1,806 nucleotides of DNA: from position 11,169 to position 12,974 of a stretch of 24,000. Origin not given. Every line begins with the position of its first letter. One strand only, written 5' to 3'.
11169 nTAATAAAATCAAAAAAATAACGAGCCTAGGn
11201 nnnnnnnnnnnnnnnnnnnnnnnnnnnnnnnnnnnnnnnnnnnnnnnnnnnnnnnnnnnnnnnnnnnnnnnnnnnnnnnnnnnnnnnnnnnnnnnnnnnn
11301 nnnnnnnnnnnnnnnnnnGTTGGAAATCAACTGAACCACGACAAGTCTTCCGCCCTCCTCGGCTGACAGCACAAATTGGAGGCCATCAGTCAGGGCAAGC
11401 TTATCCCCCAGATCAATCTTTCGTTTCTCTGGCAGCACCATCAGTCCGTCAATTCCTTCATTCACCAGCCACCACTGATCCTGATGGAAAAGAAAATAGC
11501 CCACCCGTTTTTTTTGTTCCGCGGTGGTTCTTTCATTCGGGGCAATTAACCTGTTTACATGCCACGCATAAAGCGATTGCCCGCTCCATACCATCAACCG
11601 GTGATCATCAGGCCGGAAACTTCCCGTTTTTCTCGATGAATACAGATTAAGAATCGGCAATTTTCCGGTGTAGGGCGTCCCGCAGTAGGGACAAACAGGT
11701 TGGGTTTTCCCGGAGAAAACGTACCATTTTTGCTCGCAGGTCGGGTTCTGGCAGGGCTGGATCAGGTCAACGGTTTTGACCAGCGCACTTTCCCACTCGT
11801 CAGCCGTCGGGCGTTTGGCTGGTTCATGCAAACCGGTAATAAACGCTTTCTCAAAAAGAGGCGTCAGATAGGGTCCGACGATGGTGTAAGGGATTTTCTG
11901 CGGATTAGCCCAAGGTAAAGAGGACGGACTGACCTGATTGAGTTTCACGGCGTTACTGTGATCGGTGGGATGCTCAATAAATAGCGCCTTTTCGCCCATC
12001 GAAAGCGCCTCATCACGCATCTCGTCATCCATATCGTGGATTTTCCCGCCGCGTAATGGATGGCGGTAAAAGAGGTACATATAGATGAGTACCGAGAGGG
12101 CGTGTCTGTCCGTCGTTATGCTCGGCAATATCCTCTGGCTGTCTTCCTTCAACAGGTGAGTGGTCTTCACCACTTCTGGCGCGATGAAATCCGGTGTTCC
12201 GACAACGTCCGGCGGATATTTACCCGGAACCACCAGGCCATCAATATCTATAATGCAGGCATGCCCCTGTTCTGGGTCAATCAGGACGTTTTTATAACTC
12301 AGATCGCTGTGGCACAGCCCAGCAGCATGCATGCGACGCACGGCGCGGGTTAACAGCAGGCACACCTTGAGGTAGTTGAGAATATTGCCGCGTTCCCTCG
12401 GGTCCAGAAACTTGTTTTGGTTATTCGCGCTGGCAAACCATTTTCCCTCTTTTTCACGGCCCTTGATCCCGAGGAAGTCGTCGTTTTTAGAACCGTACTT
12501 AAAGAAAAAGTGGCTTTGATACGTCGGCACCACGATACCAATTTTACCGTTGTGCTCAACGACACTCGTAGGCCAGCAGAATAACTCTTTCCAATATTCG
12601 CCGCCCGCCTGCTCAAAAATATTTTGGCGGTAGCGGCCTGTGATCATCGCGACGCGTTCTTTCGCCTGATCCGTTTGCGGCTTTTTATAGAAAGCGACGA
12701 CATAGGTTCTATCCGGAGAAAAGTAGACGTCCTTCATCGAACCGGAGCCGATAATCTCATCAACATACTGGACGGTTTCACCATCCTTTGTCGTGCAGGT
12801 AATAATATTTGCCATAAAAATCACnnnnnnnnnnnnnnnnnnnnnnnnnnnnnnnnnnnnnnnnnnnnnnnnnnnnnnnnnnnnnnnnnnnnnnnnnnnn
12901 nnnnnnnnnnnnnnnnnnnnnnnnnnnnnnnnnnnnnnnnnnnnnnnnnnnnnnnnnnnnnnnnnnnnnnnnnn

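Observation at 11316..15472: TerY-P triad: vWA/Zn-ribbon protein, PP2C phosphatase and Ser/Thr kinase, a candidate anti-phage signalling module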

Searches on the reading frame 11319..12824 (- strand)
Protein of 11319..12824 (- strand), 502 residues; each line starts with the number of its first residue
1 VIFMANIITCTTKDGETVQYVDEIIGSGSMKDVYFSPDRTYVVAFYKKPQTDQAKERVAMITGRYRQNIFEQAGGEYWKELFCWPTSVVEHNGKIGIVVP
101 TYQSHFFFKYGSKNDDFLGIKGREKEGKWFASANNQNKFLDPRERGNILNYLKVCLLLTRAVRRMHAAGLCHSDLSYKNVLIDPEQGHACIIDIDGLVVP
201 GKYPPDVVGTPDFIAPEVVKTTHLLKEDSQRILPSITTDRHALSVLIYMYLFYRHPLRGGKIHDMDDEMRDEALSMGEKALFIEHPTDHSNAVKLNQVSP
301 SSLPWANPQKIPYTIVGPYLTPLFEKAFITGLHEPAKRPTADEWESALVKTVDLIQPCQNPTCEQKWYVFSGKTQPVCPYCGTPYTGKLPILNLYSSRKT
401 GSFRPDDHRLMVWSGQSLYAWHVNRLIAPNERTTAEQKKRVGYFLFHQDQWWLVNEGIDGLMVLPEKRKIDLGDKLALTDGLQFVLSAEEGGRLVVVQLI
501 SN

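Call 7: search_protein_families(library=padloc, proteins=[window:11319-12824:-], max_evalue=0.01)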
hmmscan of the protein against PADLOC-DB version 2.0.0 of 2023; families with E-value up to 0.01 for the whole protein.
window:11319-12824:- (502 aa): 8 families
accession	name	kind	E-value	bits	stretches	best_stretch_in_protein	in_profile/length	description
PDLC04053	PD-T4-6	-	1.5e-05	22.6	1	153-222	114-187/311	-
PDLC04138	mad6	-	1.8e-05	21.9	1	154-266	158-265/659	mads_6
PDLC04042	PD-T4-6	-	2.3e-05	22.2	1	157-264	117-219/292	-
PDLC03921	MkoA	-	0.00017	17.4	1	151-194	589-632/1607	-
PDLC03920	MkoA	-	0.00033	17.1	1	136-269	108-238/1112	-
PDLC04047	PD-T4-6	-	0.00075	16.7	1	158-263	120-218/327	-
PDLC04059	PD-T4-6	-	0.0019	15.3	1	151-194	112-155/433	-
PDLC04043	PD-T4-6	-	0.0057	13.8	0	159-223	125-192/452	-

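Call 8: search_protein_families(library=pfam, proteins=[window:11319-12824:-], max_evalue=0.01)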
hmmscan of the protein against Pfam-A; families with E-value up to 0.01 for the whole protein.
window:11319-12824:- (502 aa): 2 families
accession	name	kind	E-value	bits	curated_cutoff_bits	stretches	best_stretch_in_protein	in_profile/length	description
PF00069.31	Pkinase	-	1.4e-10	41.5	31.7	1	155-272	104-212/263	Protein kinase domain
PF06293.20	Kdo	-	1e-05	25.5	21.3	1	159-195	128-167/207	Lipopolysaccharide kinase (Kdo/WaaP) family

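Call 24: find_related_loci(query=window:11319-12815:-, collection=genome_contigs, flank=10000)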
Query window:11319-12815:- (499 aa) in genome_contigs; peptide patterns used: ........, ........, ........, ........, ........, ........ (x = any residue, [..] = any of these).
599 stretches matched a pattern (row limit reached: there are more); 586 encode a relative of the query (tblastn E <= 1e-3); the best 80 are kept; 80 distinct loci.
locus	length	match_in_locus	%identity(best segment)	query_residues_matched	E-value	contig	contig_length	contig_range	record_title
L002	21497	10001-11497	89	1-499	0e+0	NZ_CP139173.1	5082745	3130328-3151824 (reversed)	Pectobacterium polonicum strain LMG 31077 chromosome, complete genome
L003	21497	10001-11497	89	1-499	0e+0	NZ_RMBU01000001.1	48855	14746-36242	Pectobacterium versatile strain CFBP6051 Pectobacterium_sp._CFBP6051_contig_1, whole genome shotgun sequence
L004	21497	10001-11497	88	1-499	0e+0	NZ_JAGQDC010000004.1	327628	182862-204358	Serratia silvae strain Arafor3 NODE_4_covk_46.163913_covr_97.13597, whole genome shotgun sequence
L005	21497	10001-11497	88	1-499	0e+0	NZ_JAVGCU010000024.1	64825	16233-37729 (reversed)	Serratia fonticola strain RP0009 contig00024, whole genome shotgun sequence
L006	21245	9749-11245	88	1-499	0e+0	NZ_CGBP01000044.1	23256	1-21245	Yersinia similis strain Y228, whole genome shotgun sequence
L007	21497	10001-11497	88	1-499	0e+0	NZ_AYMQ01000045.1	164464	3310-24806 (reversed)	Serratia sp. H1w Contig45, whole genome shotgun sequence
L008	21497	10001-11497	88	1-499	0e+0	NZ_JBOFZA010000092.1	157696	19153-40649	MAG: Serratia sp. (in: enterobacteria) isolate WFFMC_MAG_486 k139_77512_flag=1_multi=70.9822_len=157696, whole genome sh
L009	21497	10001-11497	88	1-499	0e+0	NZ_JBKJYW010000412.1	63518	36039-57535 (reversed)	MAG: Serratia sp. (in: enterobacteria) isolate swi_bin.219 k127_11607808, whole genome shotgun sequence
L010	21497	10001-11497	88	1-499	0e+0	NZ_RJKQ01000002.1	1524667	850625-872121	Enterobacter sp. BIGb0383 Ga0304806_102, whole genome shotgun sequence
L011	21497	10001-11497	88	1-499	0e+0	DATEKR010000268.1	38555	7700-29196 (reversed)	MAG TPA_asm: Enterobacteriaceae bacterium isolate SMAG_U8895 k141_1814963, whole genome shotgun sequence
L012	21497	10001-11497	88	1-499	0e+0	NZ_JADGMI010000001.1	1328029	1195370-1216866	Superficieibacter sp. 1612_C1 1612_C1_1, whole genome shotgun sequence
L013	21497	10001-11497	87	1-499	0e+0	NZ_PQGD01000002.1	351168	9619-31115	Superficieibacter electus strain BP-1 NODE_2_length_351168_cov_32.8918, whole genome shotgun sequence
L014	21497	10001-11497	88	1-499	0e+0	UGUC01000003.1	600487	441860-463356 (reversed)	Providencia stuartii strain NCTC11800 genome assembly, contig: ERS513146SCcontig000003, whole genome shotgun sequence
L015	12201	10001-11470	88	1-490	0e+0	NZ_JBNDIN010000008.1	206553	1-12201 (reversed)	Serratia sp. 2723 Ga0501506_08, whole genome shotgun sequence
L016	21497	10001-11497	87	1-499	0e+0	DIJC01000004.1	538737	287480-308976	MAG TPA_asm: Enterobacteriaceae bacterium UBA5654 UBA5654_contig_40, whole genome shotgun sequence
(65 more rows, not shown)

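Call 26: search_protein_families(library=padloc, proteins=[window:11319-12815:-], max_evalue=10)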
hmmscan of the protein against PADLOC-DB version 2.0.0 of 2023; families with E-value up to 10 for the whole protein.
window:11319-12815:- (499 aa): 10 families
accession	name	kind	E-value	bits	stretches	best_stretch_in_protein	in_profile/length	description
PDLC04053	PD-T4-6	-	1.5e-05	22.7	1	150-219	114-187/311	-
PDLC04138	mad6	-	1.8e-05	21.9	1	151-263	158-265/659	mads_6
PDLC04042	PD-T4-6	-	2.3e-05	22.2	1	154-261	117-219/292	-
PDLC03921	MkoA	-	0.00017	17.4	1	148-191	589-632/1607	-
PDLC03920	MkoA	-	0.00032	17.1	1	133-266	108-238/1112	-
PDLC04047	PD-T4-6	-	0.00074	16.7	1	155-260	120-218/327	-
PDLC04059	PD-T4-6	-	0.0019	15.4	1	148-191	112-155/433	-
PDLC04043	PD-T4-6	-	0.0056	13.8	1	156-220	125-192/452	-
PDLC04049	PD-T4-6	-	0.044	10.6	1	134-190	102-159/442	-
PDLC04039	PD-T4-6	-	0.046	10.7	1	155-217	123-188/458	-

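Call 28: search_protein_families(library=ncbifam, proteins=[window:11319-12815:-], max_evalue=0.001)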
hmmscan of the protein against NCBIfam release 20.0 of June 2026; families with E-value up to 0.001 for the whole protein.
window:11319-12815:- (499 aa): 3 families
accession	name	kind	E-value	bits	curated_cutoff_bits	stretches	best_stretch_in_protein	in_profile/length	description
NF038150.1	lanthi_synth_IV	equivalog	4.2e-10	38.6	650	1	148-255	300-397/851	class IV lanthionine synthetase LanL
NF038151.1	lanthi_synth_III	equivalog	1.4e-08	33.6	575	1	148-248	338-423/833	class III lanthionine synthetase LanKC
NF002475.0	PRK01723.1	equivalog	1.6e-06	27.3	142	1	156-192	153-188/241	3-deoxy-D-manno-octulosonic acid kinase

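Call 32: search_solved_structures(query=window:11319-12815:-, max_evalue=0.01, show_alignments=2)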
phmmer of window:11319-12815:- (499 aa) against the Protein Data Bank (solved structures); distinct sequences matched with E-value up to 0.01: 44.
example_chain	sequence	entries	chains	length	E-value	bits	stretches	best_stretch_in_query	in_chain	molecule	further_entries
7q52_AAA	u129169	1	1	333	6.5e-05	25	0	152-226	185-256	Serine/threonine-protein kinase PknG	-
4y0x_A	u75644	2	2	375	7.5e-05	24.8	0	152-225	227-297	Serine/threonine-protein kinase PknG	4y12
1fot_A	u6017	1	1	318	9e-05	24.6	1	150-219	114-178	CAMP-DEPENDENT PROTEIN KINASE TYPE 1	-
2pzi_A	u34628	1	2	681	0.00043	22.3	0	152-225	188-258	Probable serine/threonine-protein kinase pknG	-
3zuu_A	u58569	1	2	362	0.0007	21.6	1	157-216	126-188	Serine/threonine-protein kinase SRK2E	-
8r3y_I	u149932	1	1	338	0.0013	20.8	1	156-217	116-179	Protein kinase C iota type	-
3a8w_A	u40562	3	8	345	0.0013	20.8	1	156-217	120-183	Protein kinase C iota type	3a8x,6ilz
3zh8_A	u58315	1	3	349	0.0013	20.7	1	156-217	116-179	PROTEIN KINASE C IOTA TYPE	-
5lih_A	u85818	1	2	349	0.0013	20.7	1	156-217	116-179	Protein kinase C iota type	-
5li9_A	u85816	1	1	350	0.0013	20.7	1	156-217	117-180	Protein kinase C iota type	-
5li1_A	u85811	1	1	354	0.0014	20.7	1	156-217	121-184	Protein kinase C iota type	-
5n23_A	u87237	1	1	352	0.0014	20.7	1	155-218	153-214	cAMP-dependent protein kinase catalytic subunit alpha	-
8r3x_A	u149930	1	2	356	0.0014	20.7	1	156-217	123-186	Protein kinase C iota type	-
1zrz_A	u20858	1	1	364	0.0014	20.6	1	156-217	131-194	Protein kinase C, iota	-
4dc2_A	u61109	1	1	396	0.0016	20.5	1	156-217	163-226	Protein kinase C iota type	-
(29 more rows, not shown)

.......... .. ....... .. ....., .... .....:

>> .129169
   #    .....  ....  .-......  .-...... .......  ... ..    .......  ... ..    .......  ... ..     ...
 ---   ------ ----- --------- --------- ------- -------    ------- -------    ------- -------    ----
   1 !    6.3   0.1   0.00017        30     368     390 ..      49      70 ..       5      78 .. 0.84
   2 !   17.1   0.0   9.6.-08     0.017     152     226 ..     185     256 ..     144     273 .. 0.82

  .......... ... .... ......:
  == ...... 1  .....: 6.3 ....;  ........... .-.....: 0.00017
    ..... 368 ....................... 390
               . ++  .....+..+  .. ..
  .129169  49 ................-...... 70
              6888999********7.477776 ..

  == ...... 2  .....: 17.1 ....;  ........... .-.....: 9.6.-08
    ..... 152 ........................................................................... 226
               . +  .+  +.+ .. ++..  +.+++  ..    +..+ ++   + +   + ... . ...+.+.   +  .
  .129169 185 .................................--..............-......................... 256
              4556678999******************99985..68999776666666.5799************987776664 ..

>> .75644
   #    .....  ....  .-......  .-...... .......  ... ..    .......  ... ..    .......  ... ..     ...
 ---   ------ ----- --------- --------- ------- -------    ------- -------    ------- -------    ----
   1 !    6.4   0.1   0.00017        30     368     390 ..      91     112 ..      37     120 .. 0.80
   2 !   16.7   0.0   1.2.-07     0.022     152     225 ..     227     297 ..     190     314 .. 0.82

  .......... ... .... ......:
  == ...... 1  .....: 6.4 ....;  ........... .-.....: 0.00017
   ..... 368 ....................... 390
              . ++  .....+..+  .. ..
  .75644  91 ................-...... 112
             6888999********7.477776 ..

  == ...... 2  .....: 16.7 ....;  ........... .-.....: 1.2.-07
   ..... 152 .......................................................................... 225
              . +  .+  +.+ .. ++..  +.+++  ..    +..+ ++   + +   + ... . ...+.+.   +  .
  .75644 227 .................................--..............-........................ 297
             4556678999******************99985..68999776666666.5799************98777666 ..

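Call 36: search_protein_representatives(protein=window:11319-12815:-)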
Query: 499 residues. Proteins with E-value up to 0.001 (for the whole library): 3018; up to 1e-10: 1046; up to 1e-30: 345. The best 150 are listed.
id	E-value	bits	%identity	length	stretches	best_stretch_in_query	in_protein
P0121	3.1e-201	686.0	60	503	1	19-497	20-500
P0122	6.5e-158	543.1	65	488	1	40-388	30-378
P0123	3.6e-154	530.7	50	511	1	11-498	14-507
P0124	3.2e-153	527.6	50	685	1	1-496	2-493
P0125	6.1e-153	526.7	51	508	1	4-498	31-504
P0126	5.9e-147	506.9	47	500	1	6-497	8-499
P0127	4.7e-146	504.0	48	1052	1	6-485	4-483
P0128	2.8e-143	494.8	47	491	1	1-497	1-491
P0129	4.1e-135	467.9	53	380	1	3-380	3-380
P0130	1.2e-134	466.3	45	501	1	1-497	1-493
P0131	2.3e-133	462.1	47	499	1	4-497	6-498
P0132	3.7e-133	461.4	48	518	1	2-496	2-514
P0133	6.8e-132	457.2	42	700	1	4-495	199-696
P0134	1.7e-130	452.6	45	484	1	4-497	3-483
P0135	2.5e-130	452.1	48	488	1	11-461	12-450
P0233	5.8e-74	266.1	37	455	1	8-496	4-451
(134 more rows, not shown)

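Call 41: search_protein_families(library=padloc, alignment_id=A1, max_evalue=0.00001)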
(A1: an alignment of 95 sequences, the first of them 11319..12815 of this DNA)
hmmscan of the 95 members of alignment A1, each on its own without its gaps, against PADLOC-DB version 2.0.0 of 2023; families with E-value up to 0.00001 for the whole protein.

A. member 1, window:11319-12815:- (499 aa): 0 families

B. families by the number of members that match (of 95 scanned): 23 families
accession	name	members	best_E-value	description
PDLC04138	mad6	50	1.7e-14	mads_6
PDLC04053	PD-T4-6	44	5.4e-15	-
PDLC04047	PD-T4-6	44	2.4e-12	-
PDLC04042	PD-T4-6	42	1.6e-13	-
PDLC03920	MkoA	36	1.5e-10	-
PDLC04043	PD-T4-6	23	3.6e-11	-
PDLC03921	MkoA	19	1.5e-13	-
PDLC04039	PD-T4-6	16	1.5e-09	-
PDLC04054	PD-T4-6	11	1.9e-10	-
PDLC01088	C3a189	11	5.1e-09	kinase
PDLC04064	PD-T4-6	10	2.8e-11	-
PDLC04048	PD-T4-6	8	8.3e-08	-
PDLC04061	PD-T4-6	6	1.7e-11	-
PDLC04041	PD-T4-6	6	1.4e-09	-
PDLC04057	PD-T4-6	3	1.4e-06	-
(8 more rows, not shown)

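Call 46: search_protein_families(library=ncbifam, proteins=[window:11319-12815:-], max_evalue=10)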
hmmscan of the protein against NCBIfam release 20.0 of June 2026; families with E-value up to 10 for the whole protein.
window:11319-12815:- (499 aa): 13 families
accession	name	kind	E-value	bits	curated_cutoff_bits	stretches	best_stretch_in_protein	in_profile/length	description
NF038150.1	lanthi_synth_IV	equivalog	4.2e-10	38.6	650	1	148-255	300-397/851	class IV lanthionine synthetase LanL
NF038151.1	lanthi_synth_III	equivalog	1.4e-08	33.6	575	1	148-248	338-423/833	class III lanthionine synthetase LanKC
NF002475.0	PRK01723.1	equivalog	1.6e-06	27.3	142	1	156-192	153-188/241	3-deoxy-D-manno-octulosonic acid kinase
NF009651.0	PRK13184.1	equivalog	0.0014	16.6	839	1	202-275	189-250/932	serine/threonine-protein kinase PknD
TIGR03724.2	arch_bud32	equivalog_domain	0.0018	17.8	125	1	150-191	89-128/193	KEOPS complex kinase/ATPase Bud32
NF041645.1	prot_kin_PA4780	equivalog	0.0025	17.1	350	1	154-191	151-186/274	PA4780 family RIO1-like protein kinase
NF041310.1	Prot_Kin_Rio1_Halo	equivalog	0.011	15.2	480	1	158-192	204-236/273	serine/threonine-protein kinase Rio1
TIGR02906.1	spore_CotS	subfamily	0.014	14.3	172.7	1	164-194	187-215/314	CotS family spore coat protein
NF011464.0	PRK14879.1-7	equivalog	0.023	14.4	246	1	144-190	101-145/221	Kae1-associated kinase Bud32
NF007174.0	PRK09605.1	equivalog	0.028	12.9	447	1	146-191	427-470/535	bifunctional N(6)-L-threonylcarbamoyladenine synthase/serine/threonine protein kinase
NF006620.0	PRK09188.1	equivalog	0.031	13.3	490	1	157-191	122-156/365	serine/threonine protein kinase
NF011462.0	PRK14879.1-3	equivalog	0.21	11.3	174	1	151-182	87-118/192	Kae1-associated kinase Bud32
NF033483.0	PknB_PASTA_kin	equivalog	0.32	10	450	1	153-215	114-179/563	Stk1 family PASTA domain-containing Ser/Thr kinase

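Call 57: predict_structure(alignment_id=A1)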
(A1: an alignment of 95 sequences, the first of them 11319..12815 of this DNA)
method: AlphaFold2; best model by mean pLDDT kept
length: 499 residues; sequences in the alignment: 95
mean_pLDDT: 96.9   pTM: 0.95
mean pLDDT of the five models: 96.9, 96.8, 96.7, 96.6, 96.5
residues with pLDDT >= 90: 488; 70-90: 11; 50-70: 0; < 50: 0
segments of 3 or more residues with pLDDT < 50: none
pLDDT, mean of each block of 10 residues (from residue 1): 94 97 96 98 97 96 96 96 97 98 97 96 98 97 98 99 97 98 98 95 95 98 96 98 99 98 98 98 98 97 98 98 98 98 98 98 97 97 97 88 97 98 96 97 98 97 97 98 94 93
secondary structure, 60 per line:
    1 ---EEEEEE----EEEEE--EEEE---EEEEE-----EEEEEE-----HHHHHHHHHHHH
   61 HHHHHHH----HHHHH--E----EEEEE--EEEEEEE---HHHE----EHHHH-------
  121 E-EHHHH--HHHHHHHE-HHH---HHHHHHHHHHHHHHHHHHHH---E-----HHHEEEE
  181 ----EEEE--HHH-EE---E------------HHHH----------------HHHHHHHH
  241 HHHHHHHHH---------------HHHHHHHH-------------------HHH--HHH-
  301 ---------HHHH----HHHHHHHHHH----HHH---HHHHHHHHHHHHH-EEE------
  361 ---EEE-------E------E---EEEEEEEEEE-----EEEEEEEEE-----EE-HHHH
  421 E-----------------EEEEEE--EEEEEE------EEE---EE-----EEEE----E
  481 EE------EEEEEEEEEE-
elements in order: E4-9 E14-18 E21-24 E28-32 E38-43 H49-67 H72-76 E84-88 E91-97 H110-113 H124-127 H130-136 H145-164 E177-180 E185-188 H213-216 H233-249 H265-272 H310-313 H318-327 H338-350 E352-354 E364-366 E385-394 E400-408 H417-420 E439-444 E447-452 E459-461 E472-475 E480-482 E489-498

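Call 63: fold_search(model_id=the predicted structure, library=pdb)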
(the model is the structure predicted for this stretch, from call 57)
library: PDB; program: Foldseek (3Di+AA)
matches with E <= 10: 1996; with E <= 0.001: 1962
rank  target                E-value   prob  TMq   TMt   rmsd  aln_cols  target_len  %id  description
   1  5vlo_B                6.0e-11  1.00  0.38  0.61   5.8       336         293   16  The structure of human CamKII with bound inhibitor (released 2017-08-23)
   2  7uiq_B                1.2e-10  1.00  0.38  0.66   6.0       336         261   15  Cocrystal structure of human CaMKII-alpha (CAMK2A)kinase domain and Tiam1 (released 2022-04-06)
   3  9blh_B                1.4e-10  1.00  0.37  0.59   6.1       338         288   17  Crystal structure of calcium/calmodulin-dependent protein kinase type II subunit delta complexed with ribociclib (released 2025-05-07)
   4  7b56_B                3.8e-10  1.00  0.38  0.58   5.7       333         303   16  Crystal structure of CaMKII-actinin complex bound to AMPPNP (released 2022-06-22)
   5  6bab_A                4.0e-10  1.00  0.38  0.61   5.9       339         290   16  The structure of human CamKII with bound inhibitor (released 2017-11-29)
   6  2y7j_A                4.0e-10  1.00  0.37  0.60   6.3       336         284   15  Structure of human phosphorylase kinase, gamma 2 (released 2011-02-09)
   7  4bie_A                4.2e-10  1.00  0.35  0.62   8.8       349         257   15  Crystal Structures of Ask1-inhibitor Complexes (released 2013-07-03)
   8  7uis_A                4.7e-10  1.00  0.37  0.63   6.1       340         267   16  Cocrystal structure of human CaMKII-alpha (CAMK2A)kinase domain and GluN2B(S1303D) (released 2022-04-06)
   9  6bab_D                5.2e-10  1.00  0.38  0.61   5.9       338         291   16  The structure of human CamKII with bound inhibitor (released 2017-11-29)
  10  8uso_B                5.5e-10  1.00  0.36  0.41   6.4       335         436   16  Full-length human CaMKII delta holoenzyme (released 2024-03-27)
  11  9blh_A                5.5e-10  1.00  0.36  0.56   6.7       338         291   16  Crystal structure of calcium/calmodulin-dependent protein kinase type II subunit delta complexed with ribociclib (released 2025-05-07)
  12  7uir_B                5.8e-10  1.00  0.37  0.65   6.1       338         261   15  Cocrystal structure of human CaMKII-alpha (CAMK2A)kinase domain and Tiam1 in complex with ATP (released 2022-04-06)
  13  1q3w_A                5.8e-10  1.00  0.42  0.59   6.8       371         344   16  GSK-3 Beta complexed with Alsterpaullone (released 2003-10-21)
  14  7b55_B                6.4e-10  1.00  0.38  0.59   5.7       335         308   16  Crystal structure of CaMKII-actinin complex bound to MES (released 2022-06-22)
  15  8uso_A                6.8e-10  1.00  0.36  0.41   6.3       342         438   17  Full-length human CaMKII delta holoenzyme (released 2024-03-27)
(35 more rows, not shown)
